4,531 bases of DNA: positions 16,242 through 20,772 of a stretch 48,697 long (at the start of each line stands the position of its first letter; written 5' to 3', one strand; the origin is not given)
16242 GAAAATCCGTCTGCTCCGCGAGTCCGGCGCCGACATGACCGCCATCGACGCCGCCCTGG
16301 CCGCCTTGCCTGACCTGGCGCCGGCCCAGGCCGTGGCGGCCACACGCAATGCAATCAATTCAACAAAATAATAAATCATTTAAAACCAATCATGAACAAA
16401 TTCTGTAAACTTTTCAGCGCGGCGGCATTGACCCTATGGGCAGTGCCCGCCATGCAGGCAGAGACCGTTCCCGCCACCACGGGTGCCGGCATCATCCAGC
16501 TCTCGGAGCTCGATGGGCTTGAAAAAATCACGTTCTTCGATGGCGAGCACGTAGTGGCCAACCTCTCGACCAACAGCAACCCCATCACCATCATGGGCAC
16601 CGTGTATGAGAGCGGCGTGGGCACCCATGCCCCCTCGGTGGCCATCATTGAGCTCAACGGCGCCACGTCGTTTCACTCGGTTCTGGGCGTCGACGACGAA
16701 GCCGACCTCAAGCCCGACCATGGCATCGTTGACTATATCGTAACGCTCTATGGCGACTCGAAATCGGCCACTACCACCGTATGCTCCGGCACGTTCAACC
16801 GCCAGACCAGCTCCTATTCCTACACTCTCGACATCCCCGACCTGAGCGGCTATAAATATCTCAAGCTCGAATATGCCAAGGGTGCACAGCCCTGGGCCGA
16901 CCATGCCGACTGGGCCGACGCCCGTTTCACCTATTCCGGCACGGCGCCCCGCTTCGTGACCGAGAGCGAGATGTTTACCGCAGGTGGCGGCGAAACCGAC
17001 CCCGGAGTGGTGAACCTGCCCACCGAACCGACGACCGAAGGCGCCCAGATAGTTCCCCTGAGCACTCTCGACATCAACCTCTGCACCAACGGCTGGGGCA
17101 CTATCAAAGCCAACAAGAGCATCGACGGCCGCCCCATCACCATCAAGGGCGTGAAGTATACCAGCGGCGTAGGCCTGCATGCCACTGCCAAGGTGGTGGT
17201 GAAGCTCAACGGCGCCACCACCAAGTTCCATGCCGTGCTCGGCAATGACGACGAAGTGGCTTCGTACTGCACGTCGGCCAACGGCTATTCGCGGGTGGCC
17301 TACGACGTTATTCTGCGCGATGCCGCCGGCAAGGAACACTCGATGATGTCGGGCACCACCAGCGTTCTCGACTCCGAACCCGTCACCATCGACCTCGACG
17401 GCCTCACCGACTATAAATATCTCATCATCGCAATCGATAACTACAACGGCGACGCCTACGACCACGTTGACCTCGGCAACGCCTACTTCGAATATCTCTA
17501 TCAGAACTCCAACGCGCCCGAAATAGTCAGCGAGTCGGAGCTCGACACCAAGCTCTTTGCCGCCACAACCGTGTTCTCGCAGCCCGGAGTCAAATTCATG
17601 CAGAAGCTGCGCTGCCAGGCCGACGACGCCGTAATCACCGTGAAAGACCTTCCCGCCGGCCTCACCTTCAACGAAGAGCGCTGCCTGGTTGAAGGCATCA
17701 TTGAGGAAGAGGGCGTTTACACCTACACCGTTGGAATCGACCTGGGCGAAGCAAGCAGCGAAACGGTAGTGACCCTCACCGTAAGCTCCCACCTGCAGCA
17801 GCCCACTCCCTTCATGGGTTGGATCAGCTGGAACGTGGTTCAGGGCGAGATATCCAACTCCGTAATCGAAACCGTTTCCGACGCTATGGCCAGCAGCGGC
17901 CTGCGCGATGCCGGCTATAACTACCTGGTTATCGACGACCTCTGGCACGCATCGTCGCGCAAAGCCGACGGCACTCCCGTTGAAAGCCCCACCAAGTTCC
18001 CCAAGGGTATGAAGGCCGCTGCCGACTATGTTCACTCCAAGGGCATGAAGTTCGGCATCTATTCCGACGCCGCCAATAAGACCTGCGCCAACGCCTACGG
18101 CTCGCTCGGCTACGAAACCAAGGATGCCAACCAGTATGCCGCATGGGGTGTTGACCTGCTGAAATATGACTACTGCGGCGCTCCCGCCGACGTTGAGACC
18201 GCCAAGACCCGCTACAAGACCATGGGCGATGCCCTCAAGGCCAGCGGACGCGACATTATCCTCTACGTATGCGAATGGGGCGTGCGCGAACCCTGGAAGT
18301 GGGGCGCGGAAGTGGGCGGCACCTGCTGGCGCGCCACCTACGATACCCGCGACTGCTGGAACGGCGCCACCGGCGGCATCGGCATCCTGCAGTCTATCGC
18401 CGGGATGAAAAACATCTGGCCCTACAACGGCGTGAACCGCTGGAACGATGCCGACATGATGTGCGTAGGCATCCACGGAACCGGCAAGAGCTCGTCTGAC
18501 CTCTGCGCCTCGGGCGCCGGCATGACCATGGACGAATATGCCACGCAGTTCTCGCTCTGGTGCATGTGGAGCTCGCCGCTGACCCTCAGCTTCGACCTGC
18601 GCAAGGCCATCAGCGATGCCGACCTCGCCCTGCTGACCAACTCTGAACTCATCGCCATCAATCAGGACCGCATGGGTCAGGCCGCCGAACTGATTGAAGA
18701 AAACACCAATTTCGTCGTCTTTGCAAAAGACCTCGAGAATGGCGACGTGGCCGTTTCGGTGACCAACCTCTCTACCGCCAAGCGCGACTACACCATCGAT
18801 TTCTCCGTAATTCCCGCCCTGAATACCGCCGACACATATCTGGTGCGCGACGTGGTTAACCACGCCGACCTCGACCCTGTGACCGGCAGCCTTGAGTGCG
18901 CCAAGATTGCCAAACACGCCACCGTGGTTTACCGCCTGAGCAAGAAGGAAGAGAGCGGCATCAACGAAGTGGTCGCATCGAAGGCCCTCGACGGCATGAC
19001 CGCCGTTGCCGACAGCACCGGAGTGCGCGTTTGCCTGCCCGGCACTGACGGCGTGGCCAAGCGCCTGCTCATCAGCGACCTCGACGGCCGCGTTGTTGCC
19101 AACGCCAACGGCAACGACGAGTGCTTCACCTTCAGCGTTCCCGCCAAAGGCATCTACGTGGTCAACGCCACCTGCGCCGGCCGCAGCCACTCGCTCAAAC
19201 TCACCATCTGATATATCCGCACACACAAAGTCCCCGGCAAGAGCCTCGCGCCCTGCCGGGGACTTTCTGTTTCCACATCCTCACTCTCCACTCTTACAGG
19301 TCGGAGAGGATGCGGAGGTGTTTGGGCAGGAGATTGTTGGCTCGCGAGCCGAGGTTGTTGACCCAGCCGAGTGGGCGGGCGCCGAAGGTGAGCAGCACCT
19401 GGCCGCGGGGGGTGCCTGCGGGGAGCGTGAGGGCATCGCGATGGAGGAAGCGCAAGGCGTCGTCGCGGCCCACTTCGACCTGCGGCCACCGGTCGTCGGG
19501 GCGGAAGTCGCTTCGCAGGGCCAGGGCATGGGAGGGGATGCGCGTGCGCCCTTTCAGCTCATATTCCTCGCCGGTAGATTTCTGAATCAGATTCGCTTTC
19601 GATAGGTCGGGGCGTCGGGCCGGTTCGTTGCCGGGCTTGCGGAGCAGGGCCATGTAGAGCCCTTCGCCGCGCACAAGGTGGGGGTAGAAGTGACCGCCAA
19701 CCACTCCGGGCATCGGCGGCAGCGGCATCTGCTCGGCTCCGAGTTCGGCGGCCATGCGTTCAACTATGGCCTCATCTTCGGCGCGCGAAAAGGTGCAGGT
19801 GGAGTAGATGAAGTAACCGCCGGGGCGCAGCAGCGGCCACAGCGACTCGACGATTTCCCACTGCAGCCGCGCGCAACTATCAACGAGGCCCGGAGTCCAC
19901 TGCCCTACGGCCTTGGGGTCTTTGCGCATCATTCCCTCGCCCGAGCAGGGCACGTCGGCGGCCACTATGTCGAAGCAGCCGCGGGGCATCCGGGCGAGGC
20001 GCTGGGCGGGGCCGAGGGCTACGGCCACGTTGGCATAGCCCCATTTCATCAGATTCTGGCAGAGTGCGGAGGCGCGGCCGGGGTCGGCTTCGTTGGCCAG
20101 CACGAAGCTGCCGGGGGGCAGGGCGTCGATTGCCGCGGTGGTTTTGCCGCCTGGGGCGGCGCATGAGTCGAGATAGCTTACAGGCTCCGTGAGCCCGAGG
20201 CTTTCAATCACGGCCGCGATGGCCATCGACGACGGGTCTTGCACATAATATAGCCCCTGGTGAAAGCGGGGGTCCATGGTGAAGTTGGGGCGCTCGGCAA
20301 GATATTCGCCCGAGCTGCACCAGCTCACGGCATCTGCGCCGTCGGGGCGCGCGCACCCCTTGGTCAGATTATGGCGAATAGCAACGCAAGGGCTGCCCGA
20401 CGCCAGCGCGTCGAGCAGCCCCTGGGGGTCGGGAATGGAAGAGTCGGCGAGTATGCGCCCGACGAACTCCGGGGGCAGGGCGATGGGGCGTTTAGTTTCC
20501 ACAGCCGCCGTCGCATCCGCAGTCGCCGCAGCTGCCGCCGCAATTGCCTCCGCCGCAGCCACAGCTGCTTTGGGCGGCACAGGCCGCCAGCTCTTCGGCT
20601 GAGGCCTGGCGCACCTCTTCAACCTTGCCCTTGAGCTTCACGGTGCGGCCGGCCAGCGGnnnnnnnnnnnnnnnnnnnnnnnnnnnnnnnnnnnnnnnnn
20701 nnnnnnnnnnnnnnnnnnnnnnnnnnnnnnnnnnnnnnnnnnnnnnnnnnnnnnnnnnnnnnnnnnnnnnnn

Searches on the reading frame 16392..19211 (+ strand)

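Call 8: search_protein_families(library=pfam, proteins=[window:16392-19211:+], max_evalue=0.001)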
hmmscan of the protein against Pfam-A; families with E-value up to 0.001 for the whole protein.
window:16392-19211:+ (939 aa): 5 families
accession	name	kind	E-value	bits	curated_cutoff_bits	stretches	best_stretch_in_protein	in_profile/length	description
PF16499.11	Melibiase_2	-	1e-53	182.9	23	1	472-759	1-284/284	Alpha galactosidase A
PF08305.17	NPCBM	-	2.5e-46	157.5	23.9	2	222-366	4-136/137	NPCBM/NEW2 domain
PF17801.7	Melibiase_C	-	8.3e-13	48.7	22.9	1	773-849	3-71/71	Alpha galactosidase C-terminal beta sandwich domain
PF05345.18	He_PIG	-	2.5e-05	25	24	1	415-465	39-96/96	Putative Ig domain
PF02065.24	Melibiase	-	0.00042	19.8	27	1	479-558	47-124/347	Melibiase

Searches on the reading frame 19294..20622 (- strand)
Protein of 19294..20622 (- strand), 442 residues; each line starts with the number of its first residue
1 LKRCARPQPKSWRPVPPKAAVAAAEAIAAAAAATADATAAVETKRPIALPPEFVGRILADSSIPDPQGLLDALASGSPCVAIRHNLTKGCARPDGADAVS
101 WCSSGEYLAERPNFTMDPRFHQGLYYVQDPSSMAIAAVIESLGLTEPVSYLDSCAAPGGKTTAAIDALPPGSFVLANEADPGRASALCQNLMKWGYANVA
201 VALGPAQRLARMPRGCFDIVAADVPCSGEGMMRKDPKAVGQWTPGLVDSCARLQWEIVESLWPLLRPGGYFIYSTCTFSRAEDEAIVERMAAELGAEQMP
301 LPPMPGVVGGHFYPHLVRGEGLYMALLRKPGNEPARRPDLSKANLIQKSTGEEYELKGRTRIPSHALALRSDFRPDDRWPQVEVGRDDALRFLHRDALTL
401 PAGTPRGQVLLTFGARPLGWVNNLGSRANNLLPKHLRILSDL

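Call 8: search_protein_families(library=pfam, proteins=[window:19294-20622:-], max_evalue=0.001)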
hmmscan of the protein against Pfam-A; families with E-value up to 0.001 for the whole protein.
window:19294-20622:- (442 aa): 3 families
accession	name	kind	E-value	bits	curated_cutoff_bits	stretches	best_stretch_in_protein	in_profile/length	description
PF01189.24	Methyltr_RsmB-F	-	4e-31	108.7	27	1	149-327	11-198/199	16S rRNA methyltransferase RsmB/F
PF13636.12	Methyltranf_PUA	-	1.5e-12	47.8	27.6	1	389-438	1-49/49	RNA-binding PUA-like domain of methyltransferase RsmF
PF17125.10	Methyltr_RsmF_N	-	3.1e-10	40.8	34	1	49-130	1-86/86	N-terminal domain of 16S rRNA methyltransferase RsmF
